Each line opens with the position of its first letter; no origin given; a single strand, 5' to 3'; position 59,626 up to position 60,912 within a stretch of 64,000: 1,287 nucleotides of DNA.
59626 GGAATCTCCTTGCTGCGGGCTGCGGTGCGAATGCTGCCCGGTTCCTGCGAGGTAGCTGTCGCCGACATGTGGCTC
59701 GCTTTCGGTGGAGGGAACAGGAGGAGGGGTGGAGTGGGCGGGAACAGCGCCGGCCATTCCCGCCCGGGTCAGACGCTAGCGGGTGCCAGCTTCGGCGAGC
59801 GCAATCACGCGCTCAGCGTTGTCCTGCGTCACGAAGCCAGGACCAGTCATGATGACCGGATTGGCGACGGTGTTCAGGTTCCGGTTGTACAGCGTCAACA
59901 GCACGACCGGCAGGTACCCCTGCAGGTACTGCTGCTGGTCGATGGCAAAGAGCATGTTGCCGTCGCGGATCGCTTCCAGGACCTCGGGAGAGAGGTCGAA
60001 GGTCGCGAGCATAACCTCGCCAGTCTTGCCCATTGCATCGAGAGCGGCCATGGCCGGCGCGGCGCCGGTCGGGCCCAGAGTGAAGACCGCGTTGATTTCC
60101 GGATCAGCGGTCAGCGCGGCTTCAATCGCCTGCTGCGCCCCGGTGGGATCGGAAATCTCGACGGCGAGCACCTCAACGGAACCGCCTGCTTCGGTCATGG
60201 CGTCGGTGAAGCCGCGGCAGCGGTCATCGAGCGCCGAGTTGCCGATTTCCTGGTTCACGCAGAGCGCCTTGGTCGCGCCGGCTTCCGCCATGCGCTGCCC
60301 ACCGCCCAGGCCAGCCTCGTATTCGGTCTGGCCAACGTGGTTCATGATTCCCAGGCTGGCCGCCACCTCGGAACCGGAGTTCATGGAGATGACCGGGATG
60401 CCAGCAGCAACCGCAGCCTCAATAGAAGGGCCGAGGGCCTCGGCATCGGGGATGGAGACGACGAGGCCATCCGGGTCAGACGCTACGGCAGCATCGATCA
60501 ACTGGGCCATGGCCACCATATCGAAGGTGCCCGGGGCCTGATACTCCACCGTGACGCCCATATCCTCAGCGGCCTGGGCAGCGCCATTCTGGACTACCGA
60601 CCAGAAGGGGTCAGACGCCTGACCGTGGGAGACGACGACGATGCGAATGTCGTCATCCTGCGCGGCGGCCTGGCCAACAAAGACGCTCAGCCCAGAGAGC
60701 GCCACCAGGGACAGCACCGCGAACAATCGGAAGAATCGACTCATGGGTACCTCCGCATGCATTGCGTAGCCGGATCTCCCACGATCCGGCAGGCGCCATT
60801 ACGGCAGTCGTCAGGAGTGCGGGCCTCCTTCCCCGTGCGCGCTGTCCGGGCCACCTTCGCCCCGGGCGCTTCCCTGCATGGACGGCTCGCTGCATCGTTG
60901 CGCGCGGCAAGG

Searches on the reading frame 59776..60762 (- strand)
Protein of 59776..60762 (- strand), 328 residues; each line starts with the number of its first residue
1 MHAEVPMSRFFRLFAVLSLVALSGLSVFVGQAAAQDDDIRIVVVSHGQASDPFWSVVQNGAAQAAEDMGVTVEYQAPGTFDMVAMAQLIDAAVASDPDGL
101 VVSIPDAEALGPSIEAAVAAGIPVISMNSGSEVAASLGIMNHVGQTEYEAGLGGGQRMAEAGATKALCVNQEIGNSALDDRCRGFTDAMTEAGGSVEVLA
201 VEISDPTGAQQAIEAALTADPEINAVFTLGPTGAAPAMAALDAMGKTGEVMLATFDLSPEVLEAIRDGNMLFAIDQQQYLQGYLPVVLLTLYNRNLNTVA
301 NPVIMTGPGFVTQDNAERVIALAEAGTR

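Call 33: find_encoding_contigs(protein=window:59776-60762:-, flank=6000, max_places=8)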
Protein window:59776-60762:- (328 aa): no gene with exactly this product is on record in the collection.

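Call 34: find_encoding_contigs(protein=window:59776-60744:-, flank=6000, max_places=8)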
Protein window:59776-60744:- (322 aa): 1 contig read that carries it; 1 place shown.
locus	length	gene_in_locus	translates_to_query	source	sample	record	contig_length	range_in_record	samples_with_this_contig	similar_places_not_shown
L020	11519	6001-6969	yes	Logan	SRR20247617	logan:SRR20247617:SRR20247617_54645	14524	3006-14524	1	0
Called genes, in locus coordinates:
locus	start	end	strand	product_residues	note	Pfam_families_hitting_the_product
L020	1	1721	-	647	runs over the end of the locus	PF25837:Apionate_lact_N, PF25838:Apionate_lact_M, PF25839:Apionate_lact_C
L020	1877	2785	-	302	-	PF00528:BPD_transp_1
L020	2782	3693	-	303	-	PF00528:BPD_transp_1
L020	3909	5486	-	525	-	PF01547:SBP_bac_1, PF13416:SBP_bac_8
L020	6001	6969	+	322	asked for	PF00532:Peripla_BP_1, PF13407:Peripla_BP_4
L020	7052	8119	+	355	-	PF02653:BPD_transp_2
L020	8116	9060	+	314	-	PF00005:ABC_tran, PF13304:AAA_21 (faint)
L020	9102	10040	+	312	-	PF01261:AP_endonuc_2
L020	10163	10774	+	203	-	PF00583:Acetyltransf_1, PF13673:Acetyltransf_10, PF13508:Acetyltransf_7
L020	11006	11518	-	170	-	?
